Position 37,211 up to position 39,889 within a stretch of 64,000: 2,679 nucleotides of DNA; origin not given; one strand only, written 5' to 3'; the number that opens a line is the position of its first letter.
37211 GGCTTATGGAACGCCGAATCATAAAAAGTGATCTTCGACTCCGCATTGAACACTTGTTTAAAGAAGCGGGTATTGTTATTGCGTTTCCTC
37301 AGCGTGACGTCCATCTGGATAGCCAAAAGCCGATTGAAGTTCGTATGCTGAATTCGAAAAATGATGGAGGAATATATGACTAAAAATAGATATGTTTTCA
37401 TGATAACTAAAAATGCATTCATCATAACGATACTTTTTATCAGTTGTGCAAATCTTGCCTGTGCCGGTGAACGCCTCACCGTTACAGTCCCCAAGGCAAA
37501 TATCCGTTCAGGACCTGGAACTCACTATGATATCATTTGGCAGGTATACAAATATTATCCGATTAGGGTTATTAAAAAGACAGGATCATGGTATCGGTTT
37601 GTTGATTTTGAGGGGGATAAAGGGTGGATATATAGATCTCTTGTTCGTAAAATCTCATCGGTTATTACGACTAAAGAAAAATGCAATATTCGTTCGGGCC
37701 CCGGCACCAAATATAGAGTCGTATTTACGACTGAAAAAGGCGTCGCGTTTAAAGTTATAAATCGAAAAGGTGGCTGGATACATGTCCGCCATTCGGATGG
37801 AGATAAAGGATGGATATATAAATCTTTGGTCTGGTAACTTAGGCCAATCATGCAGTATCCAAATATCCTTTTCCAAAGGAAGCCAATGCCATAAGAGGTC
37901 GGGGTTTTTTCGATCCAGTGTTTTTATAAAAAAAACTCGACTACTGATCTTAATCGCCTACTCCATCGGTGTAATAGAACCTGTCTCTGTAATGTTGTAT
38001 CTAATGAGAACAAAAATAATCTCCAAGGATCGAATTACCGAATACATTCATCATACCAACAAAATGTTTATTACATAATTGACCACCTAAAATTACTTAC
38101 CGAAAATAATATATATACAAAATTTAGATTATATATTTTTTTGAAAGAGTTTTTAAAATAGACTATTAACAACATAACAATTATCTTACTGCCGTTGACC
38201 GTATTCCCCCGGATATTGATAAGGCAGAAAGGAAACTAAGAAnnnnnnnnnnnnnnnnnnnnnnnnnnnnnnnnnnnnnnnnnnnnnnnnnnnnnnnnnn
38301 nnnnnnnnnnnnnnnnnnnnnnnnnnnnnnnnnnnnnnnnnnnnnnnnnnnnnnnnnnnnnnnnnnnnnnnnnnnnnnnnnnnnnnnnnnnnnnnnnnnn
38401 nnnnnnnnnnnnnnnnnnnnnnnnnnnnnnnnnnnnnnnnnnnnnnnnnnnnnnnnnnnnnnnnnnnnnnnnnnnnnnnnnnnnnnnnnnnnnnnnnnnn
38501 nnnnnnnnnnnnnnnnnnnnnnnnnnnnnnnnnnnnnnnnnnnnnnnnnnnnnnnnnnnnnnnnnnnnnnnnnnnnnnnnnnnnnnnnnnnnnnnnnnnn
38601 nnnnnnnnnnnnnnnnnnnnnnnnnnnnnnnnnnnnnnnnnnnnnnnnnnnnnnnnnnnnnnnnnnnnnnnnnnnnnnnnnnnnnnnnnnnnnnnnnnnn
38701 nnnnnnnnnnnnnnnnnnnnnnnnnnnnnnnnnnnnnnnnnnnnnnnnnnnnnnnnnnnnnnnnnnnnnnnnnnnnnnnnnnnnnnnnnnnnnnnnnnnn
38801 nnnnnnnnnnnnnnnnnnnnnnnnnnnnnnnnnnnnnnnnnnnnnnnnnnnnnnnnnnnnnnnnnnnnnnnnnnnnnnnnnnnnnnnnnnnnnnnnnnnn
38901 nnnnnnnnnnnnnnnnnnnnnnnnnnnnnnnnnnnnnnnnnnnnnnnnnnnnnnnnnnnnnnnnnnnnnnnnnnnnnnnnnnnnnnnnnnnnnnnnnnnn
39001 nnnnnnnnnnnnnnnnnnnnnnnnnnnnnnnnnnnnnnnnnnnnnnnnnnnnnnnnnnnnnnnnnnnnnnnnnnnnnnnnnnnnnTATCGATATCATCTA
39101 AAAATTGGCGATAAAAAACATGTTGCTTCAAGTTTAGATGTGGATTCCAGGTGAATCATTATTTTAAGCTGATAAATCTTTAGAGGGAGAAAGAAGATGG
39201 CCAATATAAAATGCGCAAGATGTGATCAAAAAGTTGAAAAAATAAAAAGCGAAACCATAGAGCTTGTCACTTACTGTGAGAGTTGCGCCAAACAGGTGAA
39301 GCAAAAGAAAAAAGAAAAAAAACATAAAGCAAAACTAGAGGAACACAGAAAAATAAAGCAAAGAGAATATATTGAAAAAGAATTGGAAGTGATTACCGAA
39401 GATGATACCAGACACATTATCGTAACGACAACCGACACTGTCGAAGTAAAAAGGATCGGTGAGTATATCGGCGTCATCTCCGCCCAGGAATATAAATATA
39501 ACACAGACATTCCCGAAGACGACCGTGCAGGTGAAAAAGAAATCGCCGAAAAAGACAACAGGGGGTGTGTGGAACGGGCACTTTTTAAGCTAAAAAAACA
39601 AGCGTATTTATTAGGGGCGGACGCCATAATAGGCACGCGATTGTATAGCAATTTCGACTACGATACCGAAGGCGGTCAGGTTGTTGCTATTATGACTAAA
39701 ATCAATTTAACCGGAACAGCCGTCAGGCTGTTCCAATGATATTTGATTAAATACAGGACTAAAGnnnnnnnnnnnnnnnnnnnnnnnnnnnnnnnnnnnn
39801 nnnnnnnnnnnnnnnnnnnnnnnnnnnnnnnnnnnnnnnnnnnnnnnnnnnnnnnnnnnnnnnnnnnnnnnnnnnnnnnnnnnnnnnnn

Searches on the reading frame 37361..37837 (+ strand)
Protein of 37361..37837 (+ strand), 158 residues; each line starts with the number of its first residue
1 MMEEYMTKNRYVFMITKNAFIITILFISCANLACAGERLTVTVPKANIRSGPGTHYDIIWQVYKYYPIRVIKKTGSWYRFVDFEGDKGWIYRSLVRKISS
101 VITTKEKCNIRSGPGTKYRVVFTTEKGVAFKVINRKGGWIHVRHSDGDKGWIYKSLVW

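Call 36: search_protein_families(library=pfam, proteins=[window:37361-37837:+], max_evalue=0.001)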
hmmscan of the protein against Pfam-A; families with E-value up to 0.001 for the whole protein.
window:37361-37837:+ (158 aa): 3 families
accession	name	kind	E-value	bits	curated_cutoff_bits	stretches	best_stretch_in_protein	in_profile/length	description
PF06347.19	SH3_4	-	5.1e-33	113.1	24.1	2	105-158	2-55/56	Bacterial SH3 domain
PF08239.17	SH3_3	-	3.2e-24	85.3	27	2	109-156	4-52/54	Bacterial SH3 domain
PF07653.23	SH3_2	-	0.00013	22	21.8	0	129-157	23-52/55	Variant SH3 domain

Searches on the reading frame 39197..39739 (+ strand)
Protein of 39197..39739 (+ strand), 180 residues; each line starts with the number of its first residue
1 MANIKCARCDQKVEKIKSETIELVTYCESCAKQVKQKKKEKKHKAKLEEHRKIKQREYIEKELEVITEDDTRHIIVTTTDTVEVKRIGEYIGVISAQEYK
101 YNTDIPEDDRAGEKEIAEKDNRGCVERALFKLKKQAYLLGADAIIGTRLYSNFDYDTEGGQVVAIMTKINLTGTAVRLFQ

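Call 7: search_protein_families(library=pfam, proteins=[window:39197-39739:+], max_evalue=0.1)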
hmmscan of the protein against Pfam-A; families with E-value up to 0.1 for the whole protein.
window:39197-39739:+ (180 aa): 4 families
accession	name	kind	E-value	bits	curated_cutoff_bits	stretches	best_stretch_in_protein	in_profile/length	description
PF01906.23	YbjQ_1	-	7.1e-07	30.2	23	1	74-177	1-102/103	Putative heavy-metal-binding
PF23025.1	YbjQ_2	-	0.0082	16.9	29.1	1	74-178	7-101/103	C2 domain-containing protein 5, YbjQ-like domain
PF15719.11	DUF4674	-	0.012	16.1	28.6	1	13-57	64-108/190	Domain of unknown function (DUF4674)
PF22586.1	ANCHR-like_BBOX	-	0.014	15.9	27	1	25-44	19-38/39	ANCHR-like B-box zinc-binding domain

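Call 8: search_protein_families(library=ncbifam, proteins=[window:39197-39739:+], max_evalue=0.1)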
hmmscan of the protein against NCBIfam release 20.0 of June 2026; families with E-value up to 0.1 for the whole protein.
window:39197-39739:+ (180 aa): 3 families
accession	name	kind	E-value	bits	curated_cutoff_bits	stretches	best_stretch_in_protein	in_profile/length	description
NF002776.0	PRK02877.1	equivalog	6e-08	32.8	160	1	75-177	2-104/107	hypothetical protein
NF043035.1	OxoTetrKin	equivalog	0.0032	16.4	350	1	12-97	246-334/418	3-oxo-tetronate kinase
NF002224.0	PRK01119.1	equivalog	0.0062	16.5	169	1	74-177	1-104/110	putative heavy metal-binding protein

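Call 9: search_protein_families(library=padloc, proteins=[window:39197-39739:+], max_evalue=1)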
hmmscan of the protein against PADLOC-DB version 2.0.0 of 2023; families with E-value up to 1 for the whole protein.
window:39197-39739:+ (180 aa): 1 family
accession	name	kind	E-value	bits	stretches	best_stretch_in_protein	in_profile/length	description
PDLC01736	TniQ_IF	-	0.15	9.3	1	5-48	160-199/400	TniQ_1_I-F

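Call 10: search_protein_families(library=phrogs, proteins=[window:39197-39739:+], max_evalue=0.1)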
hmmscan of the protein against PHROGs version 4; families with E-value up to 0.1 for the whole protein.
window:39197-39739:+ (180 aa): 4 families
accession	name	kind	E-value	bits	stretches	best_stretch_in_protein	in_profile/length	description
phrog_15412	-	unknown function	4.9e-08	34.3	1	5-178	3-155/159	-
phrog_4852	-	unknown function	0.035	14.8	1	1-69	11-72/194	-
phrog_54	-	other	0.055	14.7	0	5-44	35-74/75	DksA-like zinc-finger protein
phrog_6295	-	unknown function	0.082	13.8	0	19-66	27-74/76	-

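Call 15: find_related_loci(query=window:39197-39739:+, collection=genome_contigs, flank=5000)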
Query window:39197-39739:+ (180 aa) in genome_contigs; peptide patterns used: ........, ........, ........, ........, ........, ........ (x = any residue, [..] = any of these).
599 stretches matched a pattern (row limit reached: there are more); 5 encode a relative of the query (tblastn E <= 1e-3); 5 distinct loci.
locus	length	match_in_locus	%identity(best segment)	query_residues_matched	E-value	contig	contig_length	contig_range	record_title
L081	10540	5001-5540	94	1-180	3e-102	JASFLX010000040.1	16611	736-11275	MAG: Desulfobacterales bacterium isolate D0817M20remetaG_Bin_243 D0817M20remetaG_FD_scaffold_420_c1, whole genome shotgu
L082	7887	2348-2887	94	1-180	6e-101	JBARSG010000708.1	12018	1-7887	MAG: Desulfobacterales bacterium isolate MFD12959_ilm_asm_bin44 k127_204956, whole genome shotgun sequence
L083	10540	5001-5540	91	1-180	4e-98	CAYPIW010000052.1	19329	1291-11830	MAG TPA_asm: uncultured Desulfobacteraceae bacterium isolate SRP067234_co1_295 genome assembly, contig: k99_632138, whol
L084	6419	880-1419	88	1-180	3e-95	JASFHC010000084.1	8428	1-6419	MAG: Desulfobacterales bacterium isolate D0608M02metaG_Bin_359 D0608M02metaG_FD_scaffold_510_c1, whole genome shotgun se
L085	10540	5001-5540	81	1-180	1e-84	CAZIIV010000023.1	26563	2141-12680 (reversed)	MAG TPA_asm: uncultured Desulfobacteraceae bacterium isolate SRP319275_co2_170 genome assembly, contig: NODE_1236_length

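Call 16: find_homologous_proteins(query=window:39197-39739:+, max_evalue=0.001)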
Query window:39197-39739:+ (180 aa): 21 proteins with E <= 0.001 among 209 candidates.
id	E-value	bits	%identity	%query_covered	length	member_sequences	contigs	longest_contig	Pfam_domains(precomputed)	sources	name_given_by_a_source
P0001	1.4e-103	362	94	100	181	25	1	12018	PF01906.24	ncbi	ncbi:MAG: hypothetical protein WBB70_16840 [Desulfobacterales bacterium]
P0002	3.0e-100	351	89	100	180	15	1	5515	PF01906.24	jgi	jgi:uncharacterized protein YbjQ (UPF0145 family)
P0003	6.8e-91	320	85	99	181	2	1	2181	PF01906.24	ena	-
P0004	1.6e-89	316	81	100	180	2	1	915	PF01906.24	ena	-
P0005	4.5e-86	305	81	100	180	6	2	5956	PF01906.24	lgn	-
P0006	2.5e-85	302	79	100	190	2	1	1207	PF01906.24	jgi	-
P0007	3.1e-85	302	79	100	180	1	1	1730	PF01906.24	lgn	-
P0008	2.4e-79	283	75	100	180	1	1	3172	PF01906.24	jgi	jgi:uncharacterized protein YbjQ (UPF0145 family)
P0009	1.7e-77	277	75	100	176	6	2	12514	PF01906.24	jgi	-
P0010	4.4e-74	266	69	99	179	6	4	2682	PF01906.24,PF01258.24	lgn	-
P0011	1.9e-68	247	66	100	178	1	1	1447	PF01906.24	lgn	-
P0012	5.5e-68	246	66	100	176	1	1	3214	PF01906.24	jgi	-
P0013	6.9e-67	242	66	100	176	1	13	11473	PF01906.24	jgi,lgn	-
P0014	1.5e-66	241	81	79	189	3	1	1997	-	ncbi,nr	ncbi:MAG: hypothetical protein MUO88_05415, partial [Desulfobacterales bacterium]|nr:hypothetical pr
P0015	1.3e-65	238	77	73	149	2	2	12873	PF01906.24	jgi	-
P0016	6.5e-65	236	64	100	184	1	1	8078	PF01906.24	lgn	-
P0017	5.1e-64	233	64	99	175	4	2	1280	PF01906.24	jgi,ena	jgi:uncharacterized protein YbjQ (UPF0145 family)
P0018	1.2e-62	229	65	100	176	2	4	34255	PF01906.24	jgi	jgi:uncharacterized protein YbjQ (UPF0145 family)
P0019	1.5e-59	218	62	100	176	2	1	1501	PF01906.24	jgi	jgi:uncharacterized protein YbjQ (UPF0145 family)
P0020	2.1e-59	218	64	94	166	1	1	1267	PF01906.24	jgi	jgi:uncharacterized protein YbjQ (UPF0145 family)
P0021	2.2e-42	163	53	100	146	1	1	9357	-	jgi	jgi:uncharacterized protein YbjQ (UPF0145 family)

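Call 17: find_encoding_contigs(protein=P0018, flank=6000, max_places=4)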
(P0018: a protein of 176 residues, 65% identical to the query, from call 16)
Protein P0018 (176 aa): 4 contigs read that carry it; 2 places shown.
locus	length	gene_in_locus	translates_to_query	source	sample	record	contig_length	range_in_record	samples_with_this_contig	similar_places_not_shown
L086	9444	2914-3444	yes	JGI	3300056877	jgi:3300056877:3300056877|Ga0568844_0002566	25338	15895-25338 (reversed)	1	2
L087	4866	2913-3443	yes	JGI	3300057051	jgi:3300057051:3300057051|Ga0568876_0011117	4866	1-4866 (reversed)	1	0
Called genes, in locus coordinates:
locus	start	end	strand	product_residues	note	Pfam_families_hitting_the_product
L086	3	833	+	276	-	?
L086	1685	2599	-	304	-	-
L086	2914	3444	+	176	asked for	PF01906:YbjQ_1 (faint)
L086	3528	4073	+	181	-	PF13453:Zn_ribbon_TFIIB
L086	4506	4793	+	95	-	-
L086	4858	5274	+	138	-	PF00072:Response_reg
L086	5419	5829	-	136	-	PF00571:CBS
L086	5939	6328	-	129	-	-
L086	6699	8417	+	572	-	PF14716:HHH_8, PF14520:HHH_5 (weak), PF14792:DNA_pol_B_palm (weak), PF14791:DNA_pol_B_thumb, PF02811:PHP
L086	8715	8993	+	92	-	-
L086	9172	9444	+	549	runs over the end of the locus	PF03109:ABC1, PF00069:Pkinase, PF01163:RIO1 (weak), PF01636:APH (faint), PF27536:UbiB_helical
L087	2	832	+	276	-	?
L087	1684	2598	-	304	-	-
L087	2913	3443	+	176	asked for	PF01906:YbjQ_1 (faint)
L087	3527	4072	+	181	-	PF13453:Zn_ribbon_TFIIB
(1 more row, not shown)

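Call 18: find_encoding_contigs(protein=P0021, flank=6000, max_places=3)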
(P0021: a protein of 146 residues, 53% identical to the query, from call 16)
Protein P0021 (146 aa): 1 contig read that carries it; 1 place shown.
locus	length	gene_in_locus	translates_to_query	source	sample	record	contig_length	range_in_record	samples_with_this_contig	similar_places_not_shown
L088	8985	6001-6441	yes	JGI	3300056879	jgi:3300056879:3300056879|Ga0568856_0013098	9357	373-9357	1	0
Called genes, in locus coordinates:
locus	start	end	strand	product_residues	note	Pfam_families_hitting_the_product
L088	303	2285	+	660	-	PF00989:PAS (faint), PF13188:PAS_8 (faint), PF13426:PAS_9, PF08448:PAS_4, PF13426:PAS_9 (weak), PF02518:HATPase_c, PF00072:Response_reg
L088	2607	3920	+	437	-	-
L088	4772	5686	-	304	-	-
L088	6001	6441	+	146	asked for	-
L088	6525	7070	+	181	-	PF13453:Zn_ribbon_TFIIB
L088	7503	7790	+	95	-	-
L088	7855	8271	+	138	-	PF00072:Response_reg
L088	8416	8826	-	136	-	PF00571:CBS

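Call 23: search_solved_structures(query=window:39197-39739:+, max_evalue=1, show_alignments=1)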
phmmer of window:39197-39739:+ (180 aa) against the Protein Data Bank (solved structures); distinct sequences matched with E-value up to 1: 4.
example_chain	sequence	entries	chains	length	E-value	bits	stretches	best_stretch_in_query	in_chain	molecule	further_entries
1y2i_A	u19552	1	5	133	9.2e-05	25.6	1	76-177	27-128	Hypothetical Protein S0862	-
2gtc_A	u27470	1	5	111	0.41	13.7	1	75-179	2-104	UPF0145 protein BC_1816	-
1vr4_A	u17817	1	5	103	0.68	13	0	75-177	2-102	hypothetical protein APC22750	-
9lv4_A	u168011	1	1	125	0.73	12.9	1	12-104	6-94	Minibinder tw1102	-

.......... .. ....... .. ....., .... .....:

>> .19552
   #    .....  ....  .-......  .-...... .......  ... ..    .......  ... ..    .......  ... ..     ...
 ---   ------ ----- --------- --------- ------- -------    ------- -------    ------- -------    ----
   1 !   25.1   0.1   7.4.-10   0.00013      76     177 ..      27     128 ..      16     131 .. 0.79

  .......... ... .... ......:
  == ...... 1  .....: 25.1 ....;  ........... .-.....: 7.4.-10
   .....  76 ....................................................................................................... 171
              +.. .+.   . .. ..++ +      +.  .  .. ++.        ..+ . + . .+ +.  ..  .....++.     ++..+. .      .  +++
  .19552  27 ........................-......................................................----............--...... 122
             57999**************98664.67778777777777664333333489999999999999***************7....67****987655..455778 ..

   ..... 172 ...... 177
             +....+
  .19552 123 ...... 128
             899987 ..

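Call 28: find_encoding_contigs(protein=P0016, flank=6000, max_places=3)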
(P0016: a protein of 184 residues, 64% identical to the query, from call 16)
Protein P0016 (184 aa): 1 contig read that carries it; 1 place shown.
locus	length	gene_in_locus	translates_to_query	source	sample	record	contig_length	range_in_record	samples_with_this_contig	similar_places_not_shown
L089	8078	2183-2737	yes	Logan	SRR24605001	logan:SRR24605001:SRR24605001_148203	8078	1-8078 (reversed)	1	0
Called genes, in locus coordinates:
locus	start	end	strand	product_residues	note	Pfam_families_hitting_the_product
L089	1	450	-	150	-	?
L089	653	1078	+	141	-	PF00072:Response_reg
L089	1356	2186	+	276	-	PF05239:PRC (faint)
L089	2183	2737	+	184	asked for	PF01906:YbjQ_1 (weak)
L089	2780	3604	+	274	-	-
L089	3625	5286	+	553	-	PF00072:Response_reg (weak), PF00989:PAS, PF13426:PAS_9, PF00069:Pkinase, PF07714:PK_Tyr_Ser-Thr, PF03109:ABC1, PF14531:Kinase-like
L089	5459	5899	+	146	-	PF04972:BON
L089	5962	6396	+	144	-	PF00254:FKBP_C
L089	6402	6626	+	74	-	-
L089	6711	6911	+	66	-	-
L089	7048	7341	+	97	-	PF09650:PHA_gran_rgn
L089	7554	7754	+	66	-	-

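Call 29: find_encoding_contigs(protein=P0013, flank=6000, max_places=4)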
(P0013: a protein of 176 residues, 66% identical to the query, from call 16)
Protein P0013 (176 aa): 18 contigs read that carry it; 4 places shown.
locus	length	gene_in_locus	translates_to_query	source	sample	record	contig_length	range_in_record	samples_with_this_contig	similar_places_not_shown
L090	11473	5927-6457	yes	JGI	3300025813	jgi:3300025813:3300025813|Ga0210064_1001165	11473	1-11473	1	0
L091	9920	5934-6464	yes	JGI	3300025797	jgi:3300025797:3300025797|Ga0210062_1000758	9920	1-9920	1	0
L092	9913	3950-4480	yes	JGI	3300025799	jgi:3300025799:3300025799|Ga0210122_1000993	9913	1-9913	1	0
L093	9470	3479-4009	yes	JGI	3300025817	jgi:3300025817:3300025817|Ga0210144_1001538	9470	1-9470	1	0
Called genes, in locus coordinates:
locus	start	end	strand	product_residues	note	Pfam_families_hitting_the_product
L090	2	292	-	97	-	?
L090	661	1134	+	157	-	PF00582:Usp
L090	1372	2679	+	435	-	PF08323:Glyco_transf_5 (faint), PF13439:Glyco_transf_4, PF20706:GT4-conflict (weak), PF13579:Glyco_trans_4_4, PF00534:Glycos_transf_1, PF13692:Glyco_trans_1_4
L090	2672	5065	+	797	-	PF01663:Phosphodiest (weak), PF23226:Exo_endo_phos_PGAP2IP, PF03372:Exo_endo_phos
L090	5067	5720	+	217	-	PF09335:VTT_dom (weak)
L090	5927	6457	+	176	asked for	PF01906:YbjQ_1 (faint)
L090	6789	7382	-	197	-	PF08448:PAS_4 (weak)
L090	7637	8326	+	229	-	PF04972:BON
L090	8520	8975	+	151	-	PF00582:Usp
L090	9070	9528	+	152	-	-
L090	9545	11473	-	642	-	?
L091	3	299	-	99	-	?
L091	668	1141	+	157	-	PF00582:Usp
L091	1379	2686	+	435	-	PF08323:Glyco_transf_5 (faint), PF13439:Glyco_transf_4, PF20706:GT4-conflict (weak), PF13579:Glyco_trans_4_4, PF00534:Glycos_transf_1, PF13692:Glyco_trans_1_4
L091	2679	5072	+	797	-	PF01663:Phosphodiest (weak), PF23226:Exo_endo_phos_PGAP2IP, PF03372:Exo_endo_phos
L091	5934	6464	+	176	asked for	PF01906:YbjQ_1 (faint)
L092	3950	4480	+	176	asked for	PF01906:YbjQ_1 (faint)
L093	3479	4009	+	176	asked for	PF01906:YbjQ_1 (faint)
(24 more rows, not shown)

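Call 30: find_encoding_contigs(protein=P0009, flank=6000, max_places=3)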
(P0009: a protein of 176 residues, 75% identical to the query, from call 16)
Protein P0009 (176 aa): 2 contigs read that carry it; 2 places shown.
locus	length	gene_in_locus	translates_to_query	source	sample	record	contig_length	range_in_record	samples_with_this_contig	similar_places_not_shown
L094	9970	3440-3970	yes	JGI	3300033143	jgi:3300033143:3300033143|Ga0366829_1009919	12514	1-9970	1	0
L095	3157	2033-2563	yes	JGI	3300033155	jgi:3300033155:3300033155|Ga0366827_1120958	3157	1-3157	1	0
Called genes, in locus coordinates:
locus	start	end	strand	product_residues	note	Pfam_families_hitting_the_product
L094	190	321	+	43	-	-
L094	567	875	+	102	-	-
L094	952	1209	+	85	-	PF02518:HATPase_c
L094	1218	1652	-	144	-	PF00196:GerE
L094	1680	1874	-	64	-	PF00072:Response_reg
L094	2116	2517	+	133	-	PF00072:Response_reg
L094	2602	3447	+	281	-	-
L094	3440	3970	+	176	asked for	PF01906:YbjQ_1 (faint)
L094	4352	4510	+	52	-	-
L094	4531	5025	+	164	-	PF02085:Cytochrom_CIII, PF14522:Cytochrome_C7 (faint)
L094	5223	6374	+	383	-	PF18845:baeRF_family3, PF18848:baeRF_family6, PF18849:baeRF_family7, PF18851:baeRF_family8, PF18855:baeRF_family11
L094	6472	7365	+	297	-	PF00294:PfkB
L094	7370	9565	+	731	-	PF00862:GT-B_Sucrose_synth, PF13439:Glyco_transf_4, PF13579:Glyco_trans_4_4 (weak), PF00534:Glycos_transf_1, PF13692:Glyco_trans_1_4, PF05116:S6PP, PF08282:Hydrolase_3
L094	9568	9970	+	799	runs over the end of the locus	PF24861:SUS_N, PF24862:SUS_EPBD, PF00862:GT-B_Sucrose_synth, PF00534:Glycos_transf_1, PF13692:Glyco_trans_1_4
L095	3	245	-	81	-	?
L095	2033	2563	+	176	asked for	PF01906:YbjQ_1 (faint)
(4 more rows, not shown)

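Call 47: search_protein_representatives(protein=window:39197-39739:+)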
Query: 180 residues. Proteins with E-value up to 0.001 (for the whole library): 27; up to 1e-10: 10; up to 1e-30: 5. The best 27 are listed.
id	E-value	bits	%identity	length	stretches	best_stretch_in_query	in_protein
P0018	3.8e-63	228.5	66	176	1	1-180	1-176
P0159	9.8e-50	184.9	54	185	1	4-179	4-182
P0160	7.0e-34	133.3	41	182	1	5-179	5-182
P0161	1.9e-32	128.6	42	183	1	1-178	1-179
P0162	4.0e-31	124.3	44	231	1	5-179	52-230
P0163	5.1e-20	88.2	40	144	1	44-178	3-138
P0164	1.2e-15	74.0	36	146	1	5-136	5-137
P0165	1.7e-14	70.3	40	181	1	5-178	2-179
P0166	7.6e-12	61.7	59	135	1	1-88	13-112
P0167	1.1e-11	61.1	81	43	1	1-42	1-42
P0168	1.8e-08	50.6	90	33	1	1-30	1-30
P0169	8.2e-06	42.0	36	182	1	55-179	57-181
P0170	2.7e-05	40.3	35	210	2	67-178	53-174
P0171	5.9e-05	39.3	44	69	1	1-61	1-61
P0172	8.9e-05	38.7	36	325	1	33-156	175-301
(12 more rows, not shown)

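Call 73: find_related_loci(query=window:39197-39739:+, collection=viral_contigs, flank=5000)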
Query window:39197-39739:+ (180 aa) in viral_contigs; peptide patterns used: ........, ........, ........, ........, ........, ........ (x = any residue, [..] = any of these).
238 stretches matched a pattern, but none encodes a relative of the query by tblastn (E <= 1e-3).
